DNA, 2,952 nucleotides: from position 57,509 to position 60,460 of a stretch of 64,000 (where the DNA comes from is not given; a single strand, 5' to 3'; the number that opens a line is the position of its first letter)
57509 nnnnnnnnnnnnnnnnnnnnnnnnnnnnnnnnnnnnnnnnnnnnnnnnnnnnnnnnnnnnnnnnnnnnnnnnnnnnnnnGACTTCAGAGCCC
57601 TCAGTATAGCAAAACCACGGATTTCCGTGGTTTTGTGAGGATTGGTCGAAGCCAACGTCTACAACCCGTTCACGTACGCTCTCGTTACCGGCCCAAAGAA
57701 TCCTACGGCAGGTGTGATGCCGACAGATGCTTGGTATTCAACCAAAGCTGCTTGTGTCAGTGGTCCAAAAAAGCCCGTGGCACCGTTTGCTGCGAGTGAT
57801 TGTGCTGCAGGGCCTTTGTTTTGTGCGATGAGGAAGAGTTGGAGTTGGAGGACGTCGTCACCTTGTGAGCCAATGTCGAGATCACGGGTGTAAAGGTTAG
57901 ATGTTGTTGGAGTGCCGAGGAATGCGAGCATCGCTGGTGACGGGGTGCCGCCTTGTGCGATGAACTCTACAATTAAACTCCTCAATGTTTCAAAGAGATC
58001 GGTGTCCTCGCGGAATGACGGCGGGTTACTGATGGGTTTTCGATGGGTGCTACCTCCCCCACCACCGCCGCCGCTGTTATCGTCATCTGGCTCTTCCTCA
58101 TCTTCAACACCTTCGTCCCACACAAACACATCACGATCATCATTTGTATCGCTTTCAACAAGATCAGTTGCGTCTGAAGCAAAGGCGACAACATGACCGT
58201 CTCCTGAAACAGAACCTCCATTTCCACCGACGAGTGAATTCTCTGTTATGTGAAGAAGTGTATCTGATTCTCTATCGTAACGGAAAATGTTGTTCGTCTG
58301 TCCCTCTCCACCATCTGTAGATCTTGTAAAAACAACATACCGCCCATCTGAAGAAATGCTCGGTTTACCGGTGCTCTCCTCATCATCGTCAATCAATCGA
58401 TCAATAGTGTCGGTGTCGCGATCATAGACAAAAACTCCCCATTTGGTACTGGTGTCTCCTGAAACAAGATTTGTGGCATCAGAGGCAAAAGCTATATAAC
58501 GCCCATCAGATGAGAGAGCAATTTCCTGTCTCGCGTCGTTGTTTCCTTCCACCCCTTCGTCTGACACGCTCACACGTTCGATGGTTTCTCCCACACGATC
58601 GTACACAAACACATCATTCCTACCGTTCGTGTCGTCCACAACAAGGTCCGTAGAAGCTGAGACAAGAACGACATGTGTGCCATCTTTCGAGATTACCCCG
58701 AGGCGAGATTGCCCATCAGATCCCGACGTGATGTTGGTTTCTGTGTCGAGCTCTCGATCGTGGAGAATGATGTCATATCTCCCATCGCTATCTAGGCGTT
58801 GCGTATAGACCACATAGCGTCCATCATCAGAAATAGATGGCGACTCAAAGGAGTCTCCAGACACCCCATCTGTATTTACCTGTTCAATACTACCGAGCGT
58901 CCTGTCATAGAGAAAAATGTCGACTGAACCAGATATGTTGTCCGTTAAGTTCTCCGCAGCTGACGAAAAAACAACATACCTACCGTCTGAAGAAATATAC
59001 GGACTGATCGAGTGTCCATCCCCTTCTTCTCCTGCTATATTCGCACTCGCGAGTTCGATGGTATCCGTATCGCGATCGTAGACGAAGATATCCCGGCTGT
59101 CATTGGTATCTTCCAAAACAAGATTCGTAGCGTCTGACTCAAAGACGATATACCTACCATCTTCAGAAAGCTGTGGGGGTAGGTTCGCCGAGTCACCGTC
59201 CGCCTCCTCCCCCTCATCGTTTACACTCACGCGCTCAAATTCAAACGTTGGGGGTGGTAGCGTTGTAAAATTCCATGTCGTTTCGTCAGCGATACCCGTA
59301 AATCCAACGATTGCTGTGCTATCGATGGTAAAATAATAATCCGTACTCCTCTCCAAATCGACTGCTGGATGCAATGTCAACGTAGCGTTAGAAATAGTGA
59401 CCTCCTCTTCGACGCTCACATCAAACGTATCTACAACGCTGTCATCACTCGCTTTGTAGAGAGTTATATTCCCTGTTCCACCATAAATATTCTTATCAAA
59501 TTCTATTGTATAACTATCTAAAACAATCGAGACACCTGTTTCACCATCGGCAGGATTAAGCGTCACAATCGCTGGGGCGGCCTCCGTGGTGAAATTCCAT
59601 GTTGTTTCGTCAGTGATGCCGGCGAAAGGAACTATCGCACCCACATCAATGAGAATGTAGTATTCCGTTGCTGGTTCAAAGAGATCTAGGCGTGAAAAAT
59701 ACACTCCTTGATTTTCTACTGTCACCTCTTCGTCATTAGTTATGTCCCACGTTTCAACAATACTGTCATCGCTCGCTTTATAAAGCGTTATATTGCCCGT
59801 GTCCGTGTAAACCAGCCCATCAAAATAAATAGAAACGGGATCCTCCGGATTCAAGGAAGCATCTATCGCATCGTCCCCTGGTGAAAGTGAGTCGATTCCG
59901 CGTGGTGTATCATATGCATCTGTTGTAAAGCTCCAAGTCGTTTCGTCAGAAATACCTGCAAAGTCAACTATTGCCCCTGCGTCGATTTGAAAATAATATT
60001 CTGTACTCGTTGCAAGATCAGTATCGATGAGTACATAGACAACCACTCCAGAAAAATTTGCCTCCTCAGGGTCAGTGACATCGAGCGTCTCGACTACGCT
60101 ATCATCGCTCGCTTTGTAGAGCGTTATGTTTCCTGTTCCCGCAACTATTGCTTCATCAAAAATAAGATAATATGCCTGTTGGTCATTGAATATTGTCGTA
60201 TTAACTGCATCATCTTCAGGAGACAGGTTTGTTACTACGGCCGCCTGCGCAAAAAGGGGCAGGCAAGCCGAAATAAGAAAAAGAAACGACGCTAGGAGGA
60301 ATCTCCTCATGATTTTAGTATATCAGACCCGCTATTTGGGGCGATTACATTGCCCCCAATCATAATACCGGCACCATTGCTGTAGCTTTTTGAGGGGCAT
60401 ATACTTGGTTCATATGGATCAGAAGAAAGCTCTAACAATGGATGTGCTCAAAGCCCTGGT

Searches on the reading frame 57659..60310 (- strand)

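Call 5: search_protein_families(library=pfam, proteins=[window:57659-60310:-], max_evalue=0.01)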
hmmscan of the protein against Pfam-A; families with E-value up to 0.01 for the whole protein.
window:57659-60310:- (883 aa): 3 families
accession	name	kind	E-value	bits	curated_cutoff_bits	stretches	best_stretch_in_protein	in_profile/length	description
PF13205.12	Big_5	-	6.6e-25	88.3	23.6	2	244-350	3-105/105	Bacterial Ig-like domain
PF07676.18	PD40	-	1.8e-17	63.2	20.9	1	431-466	8-37/38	WD40-like Beta Propeller Repeat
PF01471.23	PG_binding_1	-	0.0022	18.6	23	0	816-867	1-45/57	Putative peptidoglycan binding domain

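Call 6: search_protein_families(library=ncbifam, proteins=[window:57659-60310:-], max_evalue=0.01)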
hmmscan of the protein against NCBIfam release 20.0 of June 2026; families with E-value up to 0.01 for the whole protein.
window:57659-60310:- (883 aa): 3 families
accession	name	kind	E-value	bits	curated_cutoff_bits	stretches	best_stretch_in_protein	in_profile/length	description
TIGR02800.1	propeller_TolB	equivalog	5.4e-12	45.4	343.15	2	373-523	278-403/418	Tol-Pal system beta propeller repeat protein TolB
NF053518.1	DipepPtdsDpp5Prph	equivalog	2.6e-09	36.2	900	1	595-712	198-316/655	dipeptidyl-peptidase Dpp5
NF033523.0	lasso_peptidase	equivalog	0.0083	14.9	400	0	589-692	16-131/638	Atxe2 family lasso peptide isopeptidase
